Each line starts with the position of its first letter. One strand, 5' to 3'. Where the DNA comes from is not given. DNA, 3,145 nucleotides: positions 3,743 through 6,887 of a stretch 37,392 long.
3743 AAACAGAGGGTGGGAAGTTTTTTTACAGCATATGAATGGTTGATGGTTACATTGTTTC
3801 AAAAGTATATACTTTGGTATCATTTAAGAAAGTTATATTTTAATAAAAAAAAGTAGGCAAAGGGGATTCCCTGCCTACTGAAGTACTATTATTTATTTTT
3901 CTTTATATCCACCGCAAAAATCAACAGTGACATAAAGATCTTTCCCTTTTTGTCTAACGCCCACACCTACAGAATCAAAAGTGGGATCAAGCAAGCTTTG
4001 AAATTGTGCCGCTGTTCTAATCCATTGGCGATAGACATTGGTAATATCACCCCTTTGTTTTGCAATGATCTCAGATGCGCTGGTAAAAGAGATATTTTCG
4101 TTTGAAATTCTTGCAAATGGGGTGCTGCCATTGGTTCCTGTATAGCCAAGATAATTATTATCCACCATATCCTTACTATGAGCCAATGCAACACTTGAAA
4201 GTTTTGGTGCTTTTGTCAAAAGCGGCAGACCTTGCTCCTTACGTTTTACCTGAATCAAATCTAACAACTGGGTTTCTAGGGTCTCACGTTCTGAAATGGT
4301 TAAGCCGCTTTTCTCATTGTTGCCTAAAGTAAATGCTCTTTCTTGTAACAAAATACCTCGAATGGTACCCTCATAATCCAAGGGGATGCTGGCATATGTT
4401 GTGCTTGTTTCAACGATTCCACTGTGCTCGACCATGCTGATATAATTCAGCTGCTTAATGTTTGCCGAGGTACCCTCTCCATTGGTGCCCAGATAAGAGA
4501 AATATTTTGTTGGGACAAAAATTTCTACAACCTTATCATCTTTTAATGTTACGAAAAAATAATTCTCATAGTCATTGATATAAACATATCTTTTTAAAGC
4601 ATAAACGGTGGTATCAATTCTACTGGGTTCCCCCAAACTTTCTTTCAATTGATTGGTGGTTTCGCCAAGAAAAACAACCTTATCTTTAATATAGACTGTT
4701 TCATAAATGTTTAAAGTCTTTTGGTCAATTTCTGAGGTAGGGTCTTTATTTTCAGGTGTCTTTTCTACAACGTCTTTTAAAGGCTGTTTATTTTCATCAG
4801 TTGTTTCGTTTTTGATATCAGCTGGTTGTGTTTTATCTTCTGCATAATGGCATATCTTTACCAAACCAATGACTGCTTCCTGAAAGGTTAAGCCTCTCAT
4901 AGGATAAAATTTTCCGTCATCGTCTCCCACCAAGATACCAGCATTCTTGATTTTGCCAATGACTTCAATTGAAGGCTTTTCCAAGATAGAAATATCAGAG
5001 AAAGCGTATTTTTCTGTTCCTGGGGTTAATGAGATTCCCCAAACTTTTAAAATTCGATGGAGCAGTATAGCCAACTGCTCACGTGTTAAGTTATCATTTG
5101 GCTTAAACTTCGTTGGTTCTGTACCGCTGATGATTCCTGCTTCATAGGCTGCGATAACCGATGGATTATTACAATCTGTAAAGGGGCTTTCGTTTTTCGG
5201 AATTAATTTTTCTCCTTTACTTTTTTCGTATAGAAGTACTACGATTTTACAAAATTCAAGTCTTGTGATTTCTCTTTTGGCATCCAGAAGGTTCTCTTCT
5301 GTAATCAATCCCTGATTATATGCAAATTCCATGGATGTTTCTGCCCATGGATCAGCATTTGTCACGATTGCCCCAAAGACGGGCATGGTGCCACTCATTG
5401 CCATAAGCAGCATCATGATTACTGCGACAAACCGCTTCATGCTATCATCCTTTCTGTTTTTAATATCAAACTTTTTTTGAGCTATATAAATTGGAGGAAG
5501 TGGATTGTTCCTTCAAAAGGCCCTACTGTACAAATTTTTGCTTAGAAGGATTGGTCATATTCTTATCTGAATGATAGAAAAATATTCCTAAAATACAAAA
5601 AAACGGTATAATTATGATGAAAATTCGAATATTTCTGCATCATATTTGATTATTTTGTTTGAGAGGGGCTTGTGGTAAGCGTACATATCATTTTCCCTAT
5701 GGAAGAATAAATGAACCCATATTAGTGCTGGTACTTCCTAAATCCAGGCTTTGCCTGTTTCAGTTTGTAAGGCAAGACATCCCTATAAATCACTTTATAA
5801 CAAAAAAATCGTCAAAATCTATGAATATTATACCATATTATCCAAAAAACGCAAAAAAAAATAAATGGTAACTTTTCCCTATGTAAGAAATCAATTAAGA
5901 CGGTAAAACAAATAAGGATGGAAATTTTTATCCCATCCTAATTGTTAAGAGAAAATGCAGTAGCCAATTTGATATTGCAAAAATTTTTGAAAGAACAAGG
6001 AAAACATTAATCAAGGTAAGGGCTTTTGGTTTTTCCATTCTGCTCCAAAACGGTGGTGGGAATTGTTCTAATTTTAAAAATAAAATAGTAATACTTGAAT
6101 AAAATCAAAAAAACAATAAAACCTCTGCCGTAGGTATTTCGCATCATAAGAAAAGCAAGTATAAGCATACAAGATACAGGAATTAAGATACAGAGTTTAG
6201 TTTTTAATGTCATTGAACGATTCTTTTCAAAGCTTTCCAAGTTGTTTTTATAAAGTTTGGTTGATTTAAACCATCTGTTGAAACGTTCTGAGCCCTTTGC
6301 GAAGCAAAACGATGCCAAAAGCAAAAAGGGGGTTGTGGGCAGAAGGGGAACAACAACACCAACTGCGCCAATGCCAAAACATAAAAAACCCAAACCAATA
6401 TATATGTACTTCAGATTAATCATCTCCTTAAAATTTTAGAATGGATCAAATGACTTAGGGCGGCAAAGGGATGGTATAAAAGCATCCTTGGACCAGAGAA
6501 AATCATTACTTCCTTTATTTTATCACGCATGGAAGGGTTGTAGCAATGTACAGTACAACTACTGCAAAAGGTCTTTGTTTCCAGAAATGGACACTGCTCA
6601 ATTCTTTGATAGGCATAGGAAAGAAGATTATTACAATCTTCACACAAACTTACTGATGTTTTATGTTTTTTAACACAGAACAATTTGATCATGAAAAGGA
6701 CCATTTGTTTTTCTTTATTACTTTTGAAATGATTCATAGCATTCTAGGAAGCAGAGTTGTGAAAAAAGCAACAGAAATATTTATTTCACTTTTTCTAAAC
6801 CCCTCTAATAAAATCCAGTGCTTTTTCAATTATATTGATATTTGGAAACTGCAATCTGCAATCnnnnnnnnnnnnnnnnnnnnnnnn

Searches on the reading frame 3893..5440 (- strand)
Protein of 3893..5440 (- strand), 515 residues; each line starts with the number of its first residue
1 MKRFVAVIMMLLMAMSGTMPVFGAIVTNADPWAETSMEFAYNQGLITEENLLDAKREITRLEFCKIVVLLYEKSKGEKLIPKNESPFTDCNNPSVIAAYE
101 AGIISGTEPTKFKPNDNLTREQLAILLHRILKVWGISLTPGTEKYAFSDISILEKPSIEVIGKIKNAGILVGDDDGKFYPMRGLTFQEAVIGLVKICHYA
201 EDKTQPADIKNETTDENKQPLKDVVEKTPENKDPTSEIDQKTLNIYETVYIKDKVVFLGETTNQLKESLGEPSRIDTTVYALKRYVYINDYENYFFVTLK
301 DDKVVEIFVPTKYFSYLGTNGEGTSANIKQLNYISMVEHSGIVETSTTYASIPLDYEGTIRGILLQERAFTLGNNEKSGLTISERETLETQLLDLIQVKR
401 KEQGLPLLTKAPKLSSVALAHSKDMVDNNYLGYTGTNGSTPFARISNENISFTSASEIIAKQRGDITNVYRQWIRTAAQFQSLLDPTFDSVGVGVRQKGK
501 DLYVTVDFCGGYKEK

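Call 53: search_protein_families(library=ncbifam, proteins=[window:3893-5440:-], max_evalue=0.00001)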
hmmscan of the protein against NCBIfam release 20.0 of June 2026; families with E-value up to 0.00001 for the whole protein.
window:3893-5440:- (515 aa): 2 families
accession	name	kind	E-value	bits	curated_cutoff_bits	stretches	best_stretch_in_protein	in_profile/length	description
TIGR02909.1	spore_YkwD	subfamily_domain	9.8e-17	61.1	171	1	388-508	4-125/127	uncharacterized protein, YkwD family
NF052539.1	DivAsocLipDalA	equivalog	2.1e-11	44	200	1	382-498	41-157/169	divisome-associated lipoprotein DalA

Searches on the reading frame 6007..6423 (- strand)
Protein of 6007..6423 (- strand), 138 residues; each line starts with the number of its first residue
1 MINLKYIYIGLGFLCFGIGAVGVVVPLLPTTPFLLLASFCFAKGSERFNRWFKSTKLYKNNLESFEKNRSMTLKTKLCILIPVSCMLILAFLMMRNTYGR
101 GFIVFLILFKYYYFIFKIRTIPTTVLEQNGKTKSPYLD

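Call 6: search_protein_families(library=pfam, proteins=[window:6007-6423:-], max_evalue=0.001)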
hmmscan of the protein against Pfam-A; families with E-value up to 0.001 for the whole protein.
window:6007-6423:- (138 aa): 1 family
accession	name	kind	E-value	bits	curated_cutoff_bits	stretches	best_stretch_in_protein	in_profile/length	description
PF04304.18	DUF454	-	5.9e-37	126.6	35.1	1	5-119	1-114/115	Protein of unknown function (DUF454)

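Call 53: search_protein_families(library=ncbifam, proteins=[window:6007-6423:-], max_evalue=0.00001)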
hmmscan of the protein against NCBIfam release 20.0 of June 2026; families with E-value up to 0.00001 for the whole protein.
window:6007-6423:- (138 aa): 1 family
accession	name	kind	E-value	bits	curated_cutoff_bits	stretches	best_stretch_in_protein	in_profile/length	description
NF007818.0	PRK10527.1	equivalog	1.4e-19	70.4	163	1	5-121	3-118/125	DUF454 family protein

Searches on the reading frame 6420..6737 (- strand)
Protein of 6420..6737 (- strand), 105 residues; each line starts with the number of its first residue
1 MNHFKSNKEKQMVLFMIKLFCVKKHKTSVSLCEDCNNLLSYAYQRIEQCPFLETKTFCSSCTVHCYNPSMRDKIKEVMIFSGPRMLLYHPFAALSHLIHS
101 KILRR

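Call 6: search_protein_families(library=pfam, proteins=[window:6420-6737:-], max_evalue=0.001)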
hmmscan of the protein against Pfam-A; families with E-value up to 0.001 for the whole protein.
window:6420-6737:- (105 aa): 1 family
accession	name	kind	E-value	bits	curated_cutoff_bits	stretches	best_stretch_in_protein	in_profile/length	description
PF11756.13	YgbA_NO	-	1.1e-40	138.7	25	1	5-101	2-98/106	Nitrous oxide-stimulated promoter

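Call 53: search_protein_families(library=ncbifam, proteins=[window:6420-6737:-], max_evalue=0.00001)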
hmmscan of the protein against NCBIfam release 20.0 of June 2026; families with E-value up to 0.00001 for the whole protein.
window:6420-6737:- (105 aa): 7 families
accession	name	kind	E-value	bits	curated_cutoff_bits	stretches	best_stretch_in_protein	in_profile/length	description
NF007714.0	PRK10410.1-2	equivalog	2.6e-36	124.3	88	1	4-98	7-102/103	nitrous oxide-stimulated promoter family protein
NF007715.0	PRK10410.1-3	equivalog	7.1e-32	110.1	179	1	7-101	12-108/132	nitrous oxide-stimulated promoter family protein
NF007716.0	PRK10410.1-4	equivalog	2.7e-23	82.5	172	1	6-101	6-100/114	nitrous oxide-stimulated promoter family protein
NF007717.0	PRK10410.2-1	equivalog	2.9e-23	82.4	241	1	8-99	12-101/141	nitrous oxide-stimulated promoter family protein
NF007713.0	PRK10410.1-1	equivalog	9.1e-21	74.5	234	1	6-101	6-100/117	nitrous oxide-stimulated promoter family protein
NF007719.0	PRK10410.2-3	equivalog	8.3e-13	48.3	211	1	16-96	4-83/103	nitrous oxide-stimulated promoter family protein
NF007718.0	PRK10410.2-2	equivalog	8.4e-13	48.6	148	1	8-85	28-104/118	nitrous oxide-stimulated promoter family protein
